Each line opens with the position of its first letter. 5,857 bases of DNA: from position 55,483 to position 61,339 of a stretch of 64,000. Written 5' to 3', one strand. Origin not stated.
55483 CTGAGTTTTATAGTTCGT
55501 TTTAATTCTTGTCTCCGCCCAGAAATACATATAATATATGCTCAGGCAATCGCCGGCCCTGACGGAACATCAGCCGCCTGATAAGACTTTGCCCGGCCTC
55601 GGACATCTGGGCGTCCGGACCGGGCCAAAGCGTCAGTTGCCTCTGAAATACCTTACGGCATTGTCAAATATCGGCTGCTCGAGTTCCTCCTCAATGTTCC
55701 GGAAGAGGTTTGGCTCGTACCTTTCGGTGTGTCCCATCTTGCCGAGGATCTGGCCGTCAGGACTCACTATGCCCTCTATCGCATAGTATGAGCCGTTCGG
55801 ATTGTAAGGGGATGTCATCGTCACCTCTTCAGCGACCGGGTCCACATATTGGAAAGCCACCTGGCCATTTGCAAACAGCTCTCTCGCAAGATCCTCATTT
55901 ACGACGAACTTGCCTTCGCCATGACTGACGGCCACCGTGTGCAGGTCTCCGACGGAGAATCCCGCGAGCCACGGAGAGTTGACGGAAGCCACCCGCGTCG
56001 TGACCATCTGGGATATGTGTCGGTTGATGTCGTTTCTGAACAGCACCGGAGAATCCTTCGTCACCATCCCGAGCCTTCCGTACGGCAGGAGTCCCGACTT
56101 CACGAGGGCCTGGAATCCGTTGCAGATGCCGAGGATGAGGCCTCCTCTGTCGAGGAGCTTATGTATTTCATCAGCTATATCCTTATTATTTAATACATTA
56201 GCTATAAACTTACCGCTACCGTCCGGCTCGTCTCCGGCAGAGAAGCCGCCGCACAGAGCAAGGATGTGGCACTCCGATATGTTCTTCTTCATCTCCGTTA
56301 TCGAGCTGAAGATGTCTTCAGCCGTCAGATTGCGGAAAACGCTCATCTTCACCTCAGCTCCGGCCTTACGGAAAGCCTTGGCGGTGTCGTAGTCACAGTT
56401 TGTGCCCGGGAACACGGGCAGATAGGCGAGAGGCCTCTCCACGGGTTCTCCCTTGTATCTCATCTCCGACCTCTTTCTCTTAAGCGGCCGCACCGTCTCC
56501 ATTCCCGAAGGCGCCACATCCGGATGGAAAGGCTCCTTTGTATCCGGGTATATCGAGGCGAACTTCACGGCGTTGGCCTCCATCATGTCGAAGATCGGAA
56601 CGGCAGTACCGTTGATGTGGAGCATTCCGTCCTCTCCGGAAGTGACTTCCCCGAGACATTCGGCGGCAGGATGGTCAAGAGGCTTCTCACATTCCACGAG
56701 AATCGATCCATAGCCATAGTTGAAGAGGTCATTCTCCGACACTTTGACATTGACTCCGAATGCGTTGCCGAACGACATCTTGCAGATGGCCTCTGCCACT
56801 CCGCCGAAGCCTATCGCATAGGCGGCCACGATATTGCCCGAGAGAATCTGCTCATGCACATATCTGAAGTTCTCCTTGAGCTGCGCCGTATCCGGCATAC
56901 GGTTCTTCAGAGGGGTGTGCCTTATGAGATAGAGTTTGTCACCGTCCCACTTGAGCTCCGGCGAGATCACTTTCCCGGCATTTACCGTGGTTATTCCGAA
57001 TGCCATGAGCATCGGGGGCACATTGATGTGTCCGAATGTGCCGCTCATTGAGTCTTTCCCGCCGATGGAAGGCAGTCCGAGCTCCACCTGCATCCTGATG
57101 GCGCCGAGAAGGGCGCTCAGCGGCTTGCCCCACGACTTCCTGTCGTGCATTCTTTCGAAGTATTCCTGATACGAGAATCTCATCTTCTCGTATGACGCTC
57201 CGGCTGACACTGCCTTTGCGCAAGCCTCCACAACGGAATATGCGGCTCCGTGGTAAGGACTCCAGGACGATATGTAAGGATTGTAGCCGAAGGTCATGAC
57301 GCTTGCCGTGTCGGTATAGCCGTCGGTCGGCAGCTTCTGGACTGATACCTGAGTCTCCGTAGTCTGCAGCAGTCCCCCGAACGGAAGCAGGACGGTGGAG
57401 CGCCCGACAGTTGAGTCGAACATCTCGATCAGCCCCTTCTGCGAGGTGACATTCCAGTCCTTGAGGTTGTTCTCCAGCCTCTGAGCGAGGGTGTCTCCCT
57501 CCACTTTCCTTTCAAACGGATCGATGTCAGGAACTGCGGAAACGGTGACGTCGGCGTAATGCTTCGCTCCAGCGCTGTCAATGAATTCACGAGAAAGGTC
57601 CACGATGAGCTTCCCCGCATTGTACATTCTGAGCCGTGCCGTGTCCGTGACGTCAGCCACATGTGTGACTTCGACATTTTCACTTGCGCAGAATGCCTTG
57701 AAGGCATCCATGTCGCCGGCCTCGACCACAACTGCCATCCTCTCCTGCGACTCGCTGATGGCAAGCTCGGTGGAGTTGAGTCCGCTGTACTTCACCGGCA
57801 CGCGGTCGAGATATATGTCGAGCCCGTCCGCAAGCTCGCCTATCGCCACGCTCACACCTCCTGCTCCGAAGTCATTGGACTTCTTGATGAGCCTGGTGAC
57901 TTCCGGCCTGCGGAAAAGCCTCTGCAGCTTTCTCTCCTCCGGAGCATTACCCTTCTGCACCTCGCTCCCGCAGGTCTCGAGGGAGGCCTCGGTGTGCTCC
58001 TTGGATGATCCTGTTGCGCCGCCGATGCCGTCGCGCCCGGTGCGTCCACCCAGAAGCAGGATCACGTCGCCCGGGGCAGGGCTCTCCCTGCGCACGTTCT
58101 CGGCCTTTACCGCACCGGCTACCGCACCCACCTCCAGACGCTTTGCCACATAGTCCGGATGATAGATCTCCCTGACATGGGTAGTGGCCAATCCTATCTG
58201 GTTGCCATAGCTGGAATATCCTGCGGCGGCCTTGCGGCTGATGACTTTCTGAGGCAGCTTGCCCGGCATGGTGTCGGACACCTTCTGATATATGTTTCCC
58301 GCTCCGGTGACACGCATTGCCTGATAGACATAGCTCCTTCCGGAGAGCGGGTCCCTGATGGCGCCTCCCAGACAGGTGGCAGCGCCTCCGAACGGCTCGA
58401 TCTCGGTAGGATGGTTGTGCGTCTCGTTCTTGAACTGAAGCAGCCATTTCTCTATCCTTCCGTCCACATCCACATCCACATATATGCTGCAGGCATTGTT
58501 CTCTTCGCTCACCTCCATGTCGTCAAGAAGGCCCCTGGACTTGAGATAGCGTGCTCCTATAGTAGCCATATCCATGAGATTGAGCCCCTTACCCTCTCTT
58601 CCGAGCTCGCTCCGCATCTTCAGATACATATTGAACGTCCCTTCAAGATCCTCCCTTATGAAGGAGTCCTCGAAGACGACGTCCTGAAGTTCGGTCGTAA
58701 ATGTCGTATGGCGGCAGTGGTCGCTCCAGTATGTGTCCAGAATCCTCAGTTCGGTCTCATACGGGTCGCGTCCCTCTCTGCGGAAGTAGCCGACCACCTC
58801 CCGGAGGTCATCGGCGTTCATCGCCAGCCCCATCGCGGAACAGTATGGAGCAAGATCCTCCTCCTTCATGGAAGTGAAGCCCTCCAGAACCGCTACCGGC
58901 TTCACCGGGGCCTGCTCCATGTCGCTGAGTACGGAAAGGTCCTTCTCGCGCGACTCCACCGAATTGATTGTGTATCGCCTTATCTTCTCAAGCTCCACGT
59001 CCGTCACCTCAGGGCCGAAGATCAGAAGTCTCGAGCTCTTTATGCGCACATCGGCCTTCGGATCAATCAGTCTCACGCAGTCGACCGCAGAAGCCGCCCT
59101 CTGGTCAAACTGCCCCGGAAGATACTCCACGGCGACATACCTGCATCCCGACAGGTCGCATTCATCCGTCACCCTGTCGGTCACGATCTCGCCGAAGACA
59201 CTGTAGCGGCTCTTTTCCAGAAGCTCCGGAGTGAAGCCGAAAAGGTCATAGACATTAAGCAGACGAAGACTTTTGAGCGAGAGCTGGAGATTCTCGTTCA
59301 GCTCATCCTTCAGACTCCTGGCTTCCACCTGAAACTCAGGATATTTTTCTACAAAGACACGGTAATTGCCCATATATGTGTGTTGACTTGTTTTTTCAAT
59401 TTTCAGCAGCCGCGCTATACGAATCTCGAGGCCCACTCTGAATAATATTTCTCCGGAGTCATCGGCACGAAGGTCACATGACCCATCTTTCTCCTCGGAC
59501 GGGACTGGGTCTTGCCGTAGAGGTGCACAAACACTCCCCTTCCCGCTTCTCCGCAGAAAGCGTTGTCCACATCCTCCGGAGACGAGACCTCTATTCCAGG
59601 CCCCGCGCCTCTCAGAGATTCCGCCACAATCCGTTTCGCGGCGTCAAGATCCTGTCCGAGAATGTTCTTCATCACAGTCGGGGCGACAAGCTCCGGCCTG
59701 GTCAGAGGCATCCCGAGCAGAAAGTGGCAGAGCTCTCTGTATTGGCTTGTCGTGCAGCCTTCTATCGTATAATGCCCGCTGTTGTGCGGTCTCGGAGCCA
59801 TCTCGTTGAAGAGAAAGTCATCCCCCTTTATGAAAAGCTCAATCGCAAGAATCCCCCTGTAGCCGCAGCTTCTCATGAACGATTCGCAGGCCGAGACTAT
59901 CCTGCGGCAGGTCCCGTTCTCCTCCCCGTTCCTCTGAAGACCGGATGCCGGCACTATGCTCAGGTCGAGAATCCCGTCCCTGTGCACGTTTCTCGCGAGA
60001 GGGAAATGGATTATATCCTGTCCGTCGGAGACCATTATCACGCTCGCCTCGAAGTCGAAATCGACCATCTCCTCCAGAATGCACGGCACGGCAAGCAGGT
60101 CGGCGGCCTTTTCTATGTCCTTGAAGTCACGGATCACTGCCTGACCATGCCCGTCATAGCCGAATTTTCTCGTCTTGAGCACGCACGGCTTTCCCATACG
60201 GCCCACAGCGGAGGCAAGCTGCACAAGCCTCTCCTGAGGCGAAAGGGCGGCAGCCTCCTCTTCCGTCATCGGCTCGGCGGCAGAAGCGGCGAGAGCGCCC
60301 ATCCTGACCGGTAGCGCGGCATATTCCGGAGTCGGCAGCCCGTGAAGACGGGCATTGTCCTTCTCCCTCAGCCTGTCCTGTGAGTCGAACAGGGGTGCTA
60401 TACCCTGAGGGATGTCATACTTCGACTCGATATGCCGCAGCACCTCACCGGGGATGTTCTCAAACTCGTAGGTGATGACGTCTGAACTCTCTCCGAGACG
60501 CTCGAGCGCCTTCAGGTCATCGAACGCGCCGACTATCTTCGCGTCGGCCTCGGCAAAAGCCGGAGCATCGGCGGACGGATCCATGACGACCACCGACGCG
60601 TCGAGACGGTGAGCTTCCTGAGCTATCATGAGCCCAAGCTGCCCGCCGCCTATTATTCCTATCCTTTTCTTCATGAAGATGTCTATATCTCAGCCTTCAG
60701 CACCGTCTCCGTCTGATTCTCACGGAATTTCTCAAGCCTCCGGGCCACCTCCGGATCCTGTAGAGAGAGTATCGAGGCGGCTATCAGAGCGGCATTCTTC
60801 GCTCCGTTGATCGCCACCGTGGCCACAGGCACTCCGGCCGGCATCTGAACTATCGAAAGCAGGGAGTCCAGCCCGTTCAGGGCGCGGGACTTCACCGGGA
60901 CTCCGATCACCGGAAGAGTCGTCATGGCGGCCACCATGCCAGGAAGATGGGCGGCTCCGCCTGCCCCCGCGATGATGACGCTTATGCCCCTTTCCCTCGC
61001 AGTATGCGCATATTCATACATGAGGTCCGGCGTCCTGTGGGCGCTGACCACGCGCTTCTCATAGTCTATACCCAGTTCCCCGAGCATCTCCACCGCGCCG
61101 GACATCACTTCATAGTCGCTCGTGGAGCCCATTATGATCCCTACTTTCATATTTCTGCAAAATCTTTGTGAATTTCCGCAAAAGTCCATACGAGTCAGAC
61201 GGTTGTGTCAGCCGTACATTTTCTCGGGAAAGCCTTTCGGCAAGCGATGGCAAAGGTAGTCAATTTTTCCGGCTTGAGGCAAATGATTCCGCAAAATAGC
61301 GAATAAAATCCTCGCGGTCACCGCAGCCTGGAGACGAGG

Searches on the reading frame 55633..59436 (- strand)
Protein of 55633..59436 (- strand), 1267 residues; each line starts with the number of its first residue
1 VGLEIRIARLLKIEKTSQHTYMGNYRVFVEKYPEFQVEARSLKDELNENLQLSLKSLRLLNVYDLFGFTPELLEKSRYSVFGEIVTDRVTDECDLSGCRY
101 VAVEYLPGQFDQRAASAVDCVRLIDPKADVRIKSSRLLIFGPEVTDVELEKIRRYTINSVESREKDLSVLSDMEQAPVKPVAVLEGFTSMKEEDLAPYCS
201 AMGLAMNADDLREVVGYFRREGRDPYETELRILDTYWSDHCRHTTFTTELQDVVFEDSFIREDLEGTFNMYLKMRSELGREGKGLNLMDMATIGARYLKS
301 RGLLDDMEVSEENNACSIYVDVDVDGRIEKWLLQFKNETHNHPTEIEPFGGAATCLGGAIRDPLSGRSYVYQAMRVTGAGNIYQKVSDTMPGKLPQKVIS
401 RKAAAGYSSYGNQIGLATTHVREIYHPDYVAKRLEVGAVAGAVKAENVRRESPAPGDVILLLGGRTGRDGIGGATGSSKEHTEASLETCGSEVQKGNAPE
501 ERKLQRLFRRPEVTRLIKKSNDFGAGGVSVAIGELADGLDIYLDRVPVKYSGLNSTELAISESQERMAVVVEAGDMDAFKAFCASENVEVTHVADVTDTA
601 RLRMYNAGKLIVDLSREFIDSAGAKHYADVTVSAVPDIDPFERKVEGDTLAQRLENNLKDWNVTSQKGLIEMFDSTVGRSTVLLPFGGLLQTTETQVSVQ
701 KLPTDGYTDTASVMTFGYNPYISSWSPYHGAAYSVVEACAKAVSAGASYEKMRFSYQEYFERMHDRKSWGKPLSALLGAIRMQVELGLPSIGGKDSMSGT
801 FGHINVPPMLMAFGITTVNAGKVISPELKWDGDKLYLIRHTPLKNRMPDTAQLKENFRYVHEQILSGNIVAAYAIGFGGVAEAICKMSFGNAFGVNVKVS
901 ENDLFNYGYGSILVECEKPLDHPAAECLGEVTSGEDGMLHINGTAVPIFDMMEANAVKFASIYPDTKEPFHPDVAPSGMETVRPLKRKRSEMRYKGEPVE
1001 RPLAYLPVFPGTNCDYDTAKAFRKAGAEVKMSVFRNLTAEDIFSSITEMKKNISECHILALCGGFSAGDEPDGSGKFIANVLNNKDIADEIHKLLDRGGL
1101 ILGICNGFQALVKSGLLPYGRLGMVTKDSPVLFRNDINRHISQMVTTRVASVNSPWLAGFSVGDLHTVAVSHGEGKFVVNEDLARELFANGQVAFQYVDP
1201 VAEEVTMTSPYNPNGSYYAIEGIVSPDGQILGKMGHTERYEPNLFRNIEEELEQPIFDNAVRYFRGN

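Call 6: search_protein_families(library=ncbifam, proteins=[window:55633-59436:-], max_evalue=0.00001)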
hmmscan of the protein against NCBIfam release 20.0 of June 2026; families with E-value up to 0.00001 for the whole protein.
window:55633-59436:- (1267 aa): 9 families
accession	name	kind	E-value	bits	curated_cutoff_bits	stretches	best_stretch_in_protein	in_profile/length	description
TIGR01857.1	FGAM-synthase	equivalog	0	1721.7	1057.05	1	26-1264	2-1239/1239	phosphoribosylformylglycinamidine synthase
NF003672.0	PRK05297.1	equivalog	2.8e-85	286.8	783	3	332-798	286-776/1290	phosphoribosylformylglycinamidine synthase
TIGR01736.1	FGAM_synth_II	equivalog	5.3e-77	259.7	525.75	1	295-902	33-641/718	phosphoribosylformylglycinamidine synthase subunit PurL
NF002290.1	PRK01213.1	equivalog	2.6e-73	247.4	648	1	322-919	60-667/723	phosphoribosylformylglycinamidine synthase subunit PurL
TIGR01735.1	FGAM_synt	equivalog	1.4e-68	231.5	1123.05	3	1011-1240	1062-1277/1307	phosphoribosylformylglycinamidine synthase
TIGR01737.1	FGAM_synth_I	equivalog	9.3e-43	146.2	177.8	1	1008-1242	7-208/228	phosphoribosylformylglycinamidine synthase I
NF010690.0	PRK14090.1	equivalog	9.2e-38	129.9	1047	1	329-827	59-509/601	phosphoribosylformylglycinamidine synthase subunit PurL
NF002252.0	PRK01175.1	equivalog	2.4e-36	125.1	298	1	1010-1240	12-228/261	phosphoribosylformylglycinamidine synthase subunit PurQ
NF002957.0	PRK03619.1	equivalog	2e-34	118.9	212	1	1008-1242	7-201/222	phosphoribosylformylglycinamidine synthase subunit PurQ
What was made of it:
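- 55633..61189 (-): Upstream operon genes: purE (60683-61189), purK (59415-60674), single-chain purL (55633-59436). NCBIfam scan (call 6)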

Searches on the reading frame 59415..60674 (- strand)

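Call 6: search_protein_families(library=ncbifam, proteins=[window:59415-60674:-], max_evalue=0.00001)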
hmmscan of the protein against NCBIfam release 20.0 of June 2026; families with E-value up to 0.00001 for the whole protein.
window:59415-60674:- (419 aa): 9 families
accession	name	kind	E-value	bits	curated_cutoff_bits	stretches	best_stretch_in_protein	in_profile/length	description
NF004675.0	PRK06019.1-1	equivalog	5.7e-101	338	375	2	151-352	132-330/375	5-(carboxyamino)imidazole ribonucleotide synthase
NF004676.0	PRK06019.1-2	equivalog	2.8e-92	309.5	387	1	3-352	11-331/363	5-(carboxyamino)imidazole ribonucleotide synthase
NF004679.0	PRK06019.1-5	equivalog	3.4e-91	305.9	326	2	152-410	125-358/376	5-(carboxyamino)imidazole ribonucleotide synthase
TIGR01161.1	purK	equivalog_domain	9.6e-89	298.2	318.4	3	149-348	122-319/362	5-(carboxyamino)imidazole ribonucleotide synthase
NF004677.0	PRK06019.1-3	equivalog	2.9e-84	283.1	441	1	4-410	13-373/389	5-(carboxyamino)imidazole ribonucleotide synthase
NF004680.0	PRK06019.1-6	equivalog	2.3e-56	191.3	327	1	3-404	18-376/405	5-(carboxyamino)imidazole ribonucleotide synthase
NF004678.0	PRK06019.1-4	equivalog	1.3e-41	142.6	444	1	154-345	107-292/355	5-(carboxyamino)imidazole ribonucleotide synthase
NF006766.0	PRK09288.1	equivalog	1.4e-27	96.5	339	2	149-345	137-334/396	formate-dependent phosphoribosylglycinamide formyltransferase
TIGR01142.1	purT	equivalog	5.9e-25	88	502.15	1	6-398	3-354/380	phosphoribosylglycinamide formyltransferase 2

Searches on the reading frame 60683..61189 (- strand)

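Call 6: search_protein_families(library=ncbifam, proteins=[window:60683-61189:-], max_evalue=0.00001)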
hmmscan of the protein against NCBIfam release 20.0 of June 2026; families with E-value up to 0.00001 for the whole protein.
window:60683-61189:- (168 aa): 2 families
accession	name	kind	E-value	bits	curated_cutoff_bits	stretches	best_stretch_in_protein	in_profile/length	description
TIGR01162.1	purE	equivalog_domain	1.8e-69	232.2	149.6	1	16-166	1-151/156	5-(carboxyamino)imidazole ribonucleotide mutase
NF033503.1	LarB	equivalog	2.7e-10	40.3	175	1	12-141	78-207/209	nickel pincer cofactor biosynthesis protein LarB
